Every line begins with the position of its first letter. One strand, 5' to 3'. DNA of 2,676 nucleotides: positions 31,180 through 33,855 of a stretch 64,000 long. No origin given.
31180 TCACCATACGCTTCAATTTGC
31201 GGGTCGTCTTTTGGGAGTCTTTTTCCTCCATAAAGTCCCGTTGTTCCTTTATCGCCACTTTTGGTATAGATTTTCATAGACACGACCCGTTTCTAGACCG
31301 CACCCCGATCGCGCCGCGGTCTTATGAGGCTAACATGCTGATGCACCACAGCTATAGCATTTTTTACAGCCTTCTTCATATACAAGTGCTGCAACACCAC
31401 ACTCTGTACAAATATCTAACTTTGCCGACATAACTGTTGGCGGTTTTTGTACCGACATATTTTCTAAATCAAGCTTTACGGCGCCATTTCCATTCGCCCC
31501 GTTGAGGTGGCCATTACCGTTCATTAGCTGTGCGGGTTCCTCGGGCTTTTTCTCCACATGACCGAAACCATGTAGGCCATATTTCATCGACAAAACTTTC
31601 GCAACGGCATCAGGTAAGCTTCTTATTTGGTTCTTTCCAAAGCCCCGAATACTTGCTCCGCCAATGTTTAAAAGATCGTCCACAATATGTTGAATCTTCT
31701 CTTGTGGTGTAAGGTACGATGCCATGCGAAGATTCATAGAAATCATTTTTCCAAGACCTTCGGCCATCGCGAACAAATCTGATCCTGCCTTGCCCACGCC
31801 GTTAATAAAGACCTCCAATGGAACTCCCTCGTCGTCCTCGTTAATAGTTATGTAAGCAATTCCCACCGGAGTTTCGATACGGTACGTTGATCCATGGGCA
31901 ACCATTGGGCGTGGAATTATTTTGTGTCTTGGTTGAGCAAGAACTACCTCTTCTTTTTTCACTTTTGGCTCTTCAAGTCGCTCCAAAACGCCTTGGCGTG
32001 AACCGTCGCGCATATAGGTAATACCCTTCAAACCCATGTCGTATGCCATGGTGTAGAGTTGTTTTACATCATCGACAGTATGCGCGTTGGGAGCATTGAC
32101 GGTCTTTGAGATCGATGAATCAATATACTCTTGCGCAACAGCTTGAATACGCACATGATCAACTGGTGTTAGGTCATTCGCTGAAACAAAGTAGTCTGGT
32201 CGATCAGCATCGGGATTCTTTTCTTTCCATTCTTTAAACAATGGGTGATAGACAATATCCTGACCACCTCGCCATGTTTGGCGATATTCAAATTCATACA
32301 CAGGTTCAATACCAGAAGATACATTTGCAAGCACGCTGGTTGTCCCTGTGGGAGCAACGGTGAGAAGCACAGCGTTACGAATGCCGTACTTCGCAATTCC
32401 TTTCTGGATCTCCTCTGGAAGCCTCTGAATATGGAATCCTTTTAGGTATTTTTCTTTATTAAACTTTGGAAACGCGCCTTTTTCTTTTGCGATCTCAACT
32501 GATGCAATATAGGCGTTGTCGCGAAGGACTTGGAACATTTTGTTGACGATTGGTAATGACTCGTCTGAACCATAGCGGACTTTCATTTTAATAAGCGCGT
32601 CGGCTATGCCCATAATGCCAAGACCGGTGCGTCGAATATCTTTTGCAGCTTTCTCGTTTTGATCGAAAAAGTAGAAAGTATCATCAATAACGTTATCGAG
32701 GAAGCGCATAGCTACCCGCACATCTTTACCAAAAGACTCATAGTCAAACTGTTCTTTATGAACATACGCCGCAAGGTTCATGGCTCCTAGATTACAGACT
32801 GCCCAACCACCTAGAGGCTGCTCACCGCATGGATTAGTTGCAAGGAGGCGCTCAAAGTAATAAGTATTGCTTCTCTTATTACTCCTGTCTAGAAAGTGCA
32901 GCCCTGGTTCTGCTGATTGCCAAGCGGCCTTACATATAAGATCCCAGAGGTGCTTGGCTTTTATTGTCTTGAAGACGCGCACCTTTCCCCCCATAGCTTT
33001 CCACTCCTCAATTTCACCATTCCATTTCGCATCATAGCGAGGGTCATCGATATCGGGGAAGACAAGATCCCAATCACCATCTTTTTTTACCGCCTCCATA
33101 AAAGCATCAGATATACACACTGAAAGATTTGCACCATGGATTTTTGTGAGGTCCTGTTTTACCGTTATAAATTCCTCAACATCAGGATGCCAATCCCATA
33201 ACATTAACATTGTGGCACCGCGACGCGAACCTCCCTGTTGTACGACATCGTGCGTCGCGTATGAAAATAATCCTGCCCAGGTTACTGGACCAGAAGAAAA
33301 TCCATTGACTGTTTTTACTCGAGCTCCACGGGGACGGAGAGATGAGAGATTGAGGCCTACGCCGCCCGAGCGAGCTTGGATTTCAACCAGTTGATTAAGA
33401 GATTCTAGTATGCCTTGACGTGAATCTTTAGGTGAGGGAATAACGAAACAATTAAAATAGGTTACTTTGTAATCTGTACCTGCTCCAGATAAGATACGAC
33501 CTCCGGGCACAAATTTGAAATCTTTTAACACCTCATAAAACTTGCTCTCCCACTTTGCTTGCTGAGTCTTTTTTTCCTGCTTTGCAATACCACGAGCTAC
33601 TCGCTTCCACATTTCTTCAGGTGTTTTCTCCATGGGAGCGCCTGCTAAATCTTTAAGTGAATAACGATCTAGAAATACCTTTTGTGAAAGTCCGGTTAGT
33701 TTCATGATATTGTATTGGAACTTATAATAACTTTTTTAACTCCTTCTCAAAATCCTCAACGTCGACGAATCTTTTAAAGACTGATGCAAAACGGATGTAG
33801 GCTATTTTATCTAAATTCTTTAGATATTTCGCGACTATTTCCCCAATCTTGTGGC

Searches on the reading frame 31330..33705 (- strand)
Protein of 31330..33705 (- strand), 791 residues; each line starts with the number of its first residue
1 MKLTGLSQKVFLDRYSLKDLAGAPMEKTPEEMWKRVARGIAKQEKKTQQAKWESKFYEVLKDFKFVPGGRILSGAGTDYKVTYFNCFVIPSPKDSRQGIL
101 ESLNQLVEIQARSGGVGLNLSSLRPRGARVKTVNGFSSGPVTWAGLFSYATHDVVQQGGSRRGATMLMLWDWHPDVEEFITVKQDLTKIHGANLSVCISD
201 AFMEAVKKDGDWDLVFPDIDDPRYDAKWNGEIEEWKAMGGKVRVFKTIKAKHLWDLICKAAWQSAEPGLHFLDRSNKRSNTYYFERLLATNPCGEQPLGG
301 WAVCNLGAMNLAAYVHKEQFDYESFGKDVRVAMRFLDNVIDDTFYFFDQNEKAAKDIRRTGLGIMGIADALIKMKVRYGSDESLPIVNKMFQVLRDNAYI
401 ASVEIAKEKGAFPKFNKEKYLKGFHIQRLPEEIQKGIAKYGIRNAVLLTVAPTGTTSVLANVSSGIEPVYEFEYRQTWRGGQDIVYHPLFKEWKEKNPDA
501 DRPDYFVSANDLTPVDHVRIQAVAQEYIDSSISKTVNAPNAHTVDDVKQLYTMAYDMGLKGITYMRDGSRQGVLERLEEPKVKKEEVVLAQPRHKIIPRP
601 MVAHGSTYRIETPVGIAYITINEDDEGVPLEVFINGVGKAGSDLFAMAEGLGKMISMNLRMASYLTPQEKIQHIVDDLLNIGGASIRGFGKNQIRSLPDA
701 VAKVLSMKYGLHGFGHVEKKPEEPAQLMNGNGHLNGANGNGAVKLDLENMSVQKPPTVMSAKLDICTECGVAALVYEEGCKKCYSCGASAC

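Call 24: find_encoding_contigs(protein=window:31330-33705:-, flank=10000, max_places=6)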
Protein window:31330-33705:- (791 aa): 6 contigs read that carry it; 5 places shown.
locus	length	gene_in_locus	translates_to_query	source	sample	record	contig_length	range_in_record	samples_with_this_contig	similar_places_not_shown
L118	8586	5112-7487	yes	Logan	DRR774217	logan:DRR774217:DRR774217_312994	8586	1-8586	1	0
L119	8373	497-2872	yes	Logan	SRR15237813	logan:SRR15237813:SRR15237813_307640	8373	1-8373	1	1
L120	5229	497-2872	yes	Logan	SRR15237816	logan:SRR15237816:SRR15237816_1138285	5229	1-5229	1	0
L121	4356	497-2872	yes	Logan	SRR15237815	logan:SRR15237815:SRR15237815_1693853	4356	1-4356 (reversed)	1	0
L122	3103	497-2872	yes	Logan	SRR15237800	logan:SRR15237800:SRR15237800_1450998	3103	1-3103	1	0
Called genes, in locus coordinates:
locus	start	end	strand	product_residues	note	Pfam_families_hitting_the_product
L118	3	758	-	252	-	?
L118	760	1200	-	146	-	PF09424:YqeY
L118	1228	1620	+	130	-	-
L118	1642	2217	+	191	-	PF13482:RNase_H_2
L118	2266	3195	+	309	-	PF01040:UbiA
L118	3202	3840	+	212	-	PF08745:PIN_5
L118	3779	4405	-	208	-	-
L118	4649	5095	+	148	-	PF22811:Zn_ribbon_NrdR, PF03477:ATP-cone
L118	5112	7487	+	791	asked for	PF00317:Ribonuc_red_lgN, PF02867:Ribonuc_red_lgC, PF12637:TSCPD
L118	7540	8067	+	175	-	PF01923:Cob_adeno_trans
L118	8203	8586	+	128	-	?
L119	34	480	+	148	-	PF22811:Zn_ribbon_NrdR, PF03477:ATP-cone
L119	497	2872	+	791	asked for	PF00317:Ribonuc_red_lgN, PF02867:Ribonuc_red_lgC, PF12637:TSCPD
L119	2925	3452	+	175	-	PF01923:Cob_adeno_trans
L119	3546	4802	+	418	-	-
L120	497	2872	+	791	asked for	PF00317:Ribonuc_red_lgN, PF02867:Ribonuc_red_lgC, PF12637:TSCPD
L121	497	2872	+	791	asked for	PF00317:Ribonuc_red_lgN, PF02867:Ribonuc_red_lgC, PF12637:TSCPD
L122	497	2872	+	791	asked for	PF00317:Ribonuc_red_lgN, PF02867:Ribonuc_red_lgC, PF12637:TSCPD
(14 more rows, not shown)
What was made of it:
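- Checked: Copy B does end at the pduO ATG (31277); independent gene calls give a 175-aa product (call 24).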

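Call 37: list_cluster_members(proteins=[P0001, P0004, P0007, window:31330-33705:-, window:25932-28043:+, window:30750-31277:-])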
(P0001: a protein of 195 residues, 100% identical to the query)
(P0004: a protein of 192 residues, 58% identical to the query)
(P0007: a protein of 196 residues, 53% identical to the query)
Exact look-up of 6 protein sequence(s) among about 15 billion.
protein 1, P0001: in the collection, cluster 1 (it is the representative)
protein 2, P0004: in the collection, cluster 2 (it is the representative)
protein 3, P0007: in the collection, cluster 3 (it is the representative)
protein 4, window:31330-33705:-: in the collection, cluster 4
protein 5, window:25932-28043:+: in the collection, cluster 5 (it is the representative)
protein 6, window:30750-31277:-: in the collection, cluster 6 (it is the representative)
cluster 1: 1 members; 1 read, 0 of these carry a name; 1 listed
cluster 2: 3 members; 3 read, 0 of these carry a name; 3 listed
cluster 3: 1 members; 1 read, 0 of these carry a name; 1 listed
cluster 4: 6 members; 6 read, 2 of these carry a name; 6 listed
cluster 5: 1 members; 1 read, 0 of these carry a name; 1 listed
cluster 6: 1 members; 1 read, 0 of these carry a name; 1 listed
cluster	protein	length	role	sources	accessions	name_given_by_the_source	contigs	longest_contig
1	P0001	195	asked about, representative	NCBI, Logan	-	-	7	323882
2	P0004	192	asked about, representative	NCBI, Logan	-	-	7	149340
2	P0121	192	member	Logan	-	-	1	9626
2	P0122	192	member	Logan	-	-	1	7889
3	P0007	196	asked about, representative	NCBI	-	-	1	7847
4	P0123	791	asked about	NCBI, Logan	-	-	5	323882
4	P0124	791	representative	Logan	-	-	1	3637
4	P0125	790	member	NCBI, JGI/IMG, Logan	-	ribonucleoside-diphosphate reductase alpha chain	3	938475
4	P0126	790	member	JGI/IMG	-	ribonucleoside-diphosphate reductase alpha chain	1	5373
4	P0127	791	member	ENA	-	-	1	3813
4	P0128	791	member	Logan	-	-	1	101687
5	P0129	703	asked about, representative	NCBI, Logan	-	-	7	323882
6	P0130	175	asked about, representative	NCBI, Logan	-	-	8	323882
